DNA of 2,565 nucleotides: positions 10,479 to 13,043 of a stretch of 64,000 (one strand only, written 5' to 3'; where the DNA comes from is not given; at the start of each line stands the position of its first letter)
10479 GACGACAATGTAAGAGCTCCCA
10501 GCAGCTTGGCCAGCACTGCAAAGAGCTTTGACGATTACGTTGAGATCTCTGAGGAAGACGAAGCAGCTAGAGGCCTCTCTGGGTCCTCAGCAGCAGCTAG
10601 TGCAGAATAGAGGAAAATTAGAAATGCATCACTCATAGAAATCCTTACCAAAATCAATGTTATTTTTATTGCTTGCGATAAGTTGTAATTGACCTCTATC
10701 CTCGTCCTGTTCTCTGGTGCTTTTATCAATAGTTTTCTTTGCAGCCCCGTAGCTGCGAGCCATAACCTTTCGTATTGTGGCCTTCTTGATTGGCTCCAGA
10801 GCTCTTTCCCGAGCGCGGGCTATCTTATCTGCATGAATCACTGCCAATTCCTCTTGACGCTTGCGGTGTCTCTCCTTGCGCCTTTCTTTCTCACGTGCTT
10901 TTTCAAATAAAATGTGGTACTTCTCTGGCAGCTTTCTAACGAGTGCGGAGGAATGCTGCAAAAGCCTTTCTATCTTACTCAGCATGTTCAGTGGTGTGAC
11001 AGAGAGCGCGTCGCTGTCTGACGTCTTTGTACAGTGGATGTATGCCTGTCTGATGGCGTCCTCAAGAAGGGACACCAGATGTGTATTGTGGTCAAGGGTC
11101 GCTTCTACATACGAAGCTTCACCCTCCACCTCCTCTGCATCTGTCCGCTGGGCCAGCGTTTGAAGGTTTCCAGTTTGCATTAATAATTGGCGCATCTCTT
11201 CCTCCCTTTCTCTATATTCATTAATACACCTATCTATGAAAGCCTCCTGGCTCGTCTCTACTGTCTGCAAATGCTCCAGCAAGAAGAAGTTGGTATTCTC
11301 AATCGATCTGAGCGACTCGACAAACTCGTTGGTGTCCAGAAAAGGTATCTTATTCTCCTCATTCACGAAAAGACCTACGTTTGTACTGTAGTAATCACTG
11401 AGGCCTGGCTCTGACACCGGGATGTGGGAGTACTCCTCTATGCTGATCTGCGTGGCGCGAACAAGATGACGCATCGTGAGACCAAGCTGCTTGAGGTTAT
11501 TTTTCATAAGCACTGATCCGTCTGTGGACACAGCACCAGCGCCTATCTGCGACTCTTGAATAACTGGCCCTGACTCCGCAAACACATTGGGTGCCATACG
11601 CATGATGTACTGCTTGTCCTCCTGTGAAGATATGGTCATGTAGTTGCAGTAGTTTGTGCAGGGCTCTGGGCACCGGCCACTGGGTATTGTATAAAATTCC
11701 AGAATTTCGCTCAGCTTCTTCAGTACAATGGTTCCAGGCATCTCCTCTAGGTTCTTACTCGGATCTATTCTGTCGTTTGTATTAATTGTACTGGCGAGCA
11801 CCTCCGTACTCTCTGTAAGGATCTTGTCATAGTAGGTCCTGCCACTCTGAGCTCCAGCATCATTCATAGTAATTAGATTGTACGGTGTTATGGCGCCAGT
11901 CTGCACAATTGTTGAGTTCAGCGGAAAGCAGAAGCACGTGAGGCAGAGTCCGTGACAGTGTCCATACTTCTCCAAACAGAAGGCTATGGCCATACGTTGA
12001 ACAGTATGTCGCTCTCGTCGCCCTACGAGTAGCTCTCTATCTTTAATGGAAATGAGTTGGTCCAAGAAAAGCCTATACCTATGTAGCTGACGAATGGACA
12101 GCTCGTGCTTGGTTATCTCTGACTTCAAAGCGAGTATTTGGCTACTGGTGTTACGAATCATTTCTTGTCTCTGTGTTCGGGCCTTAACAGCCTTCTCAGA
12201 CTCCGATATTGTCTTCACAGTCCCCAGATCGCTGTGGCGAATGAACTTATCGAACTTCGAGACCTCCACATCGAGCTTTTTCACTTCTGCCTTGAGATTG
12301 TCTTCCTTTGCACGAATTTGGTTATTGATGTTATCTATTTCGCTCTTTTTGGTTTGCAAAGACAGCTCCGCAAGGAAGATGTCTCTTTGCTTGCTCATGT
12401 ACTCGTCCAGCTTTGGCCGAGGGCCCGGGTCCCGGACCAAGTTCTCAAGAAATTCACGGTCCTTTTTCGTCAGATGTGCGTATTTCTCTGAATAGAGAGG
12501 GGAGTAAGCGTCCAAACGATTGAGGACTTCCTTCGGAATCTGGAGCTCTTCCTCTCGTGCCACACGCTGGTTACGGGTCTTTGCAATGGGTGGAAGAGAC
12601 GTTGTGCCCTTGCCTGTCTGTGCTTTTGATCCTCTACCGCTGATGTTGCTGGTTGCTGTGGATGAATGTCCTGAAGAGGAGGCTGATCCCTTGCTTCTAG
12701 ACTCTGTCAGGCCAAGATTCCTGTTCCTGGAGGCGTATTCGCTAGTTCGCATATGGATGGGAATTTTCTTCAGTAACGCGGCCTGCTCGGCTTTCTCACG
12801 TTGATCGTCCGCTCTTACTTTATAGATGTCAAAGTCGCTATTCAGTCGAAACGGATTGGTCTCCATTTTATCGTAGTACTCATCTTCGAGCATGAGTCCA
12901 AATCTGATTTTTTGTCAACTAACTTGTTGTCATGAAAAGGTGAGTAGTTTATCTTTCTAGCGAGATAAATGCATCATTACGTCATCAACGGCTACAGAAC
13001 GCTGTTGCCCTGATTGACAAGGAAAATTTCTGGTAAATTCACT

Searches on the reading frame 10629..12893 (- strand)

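Call 50: search_protein_families(library=pfam, proteins=[window:10629-12893:-], max_evalue=0.001)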
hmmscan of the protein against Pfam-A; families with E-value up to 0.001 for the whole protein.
window:10629-12893:- (754 aa): 1 family
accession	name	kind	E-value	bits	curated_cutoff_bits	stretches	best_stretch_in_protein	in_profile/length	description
PF13863.11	DUF4200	-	2.2e-20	73.6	29.7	1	165-281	1-117/119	Domain of unknown function (DUF4200)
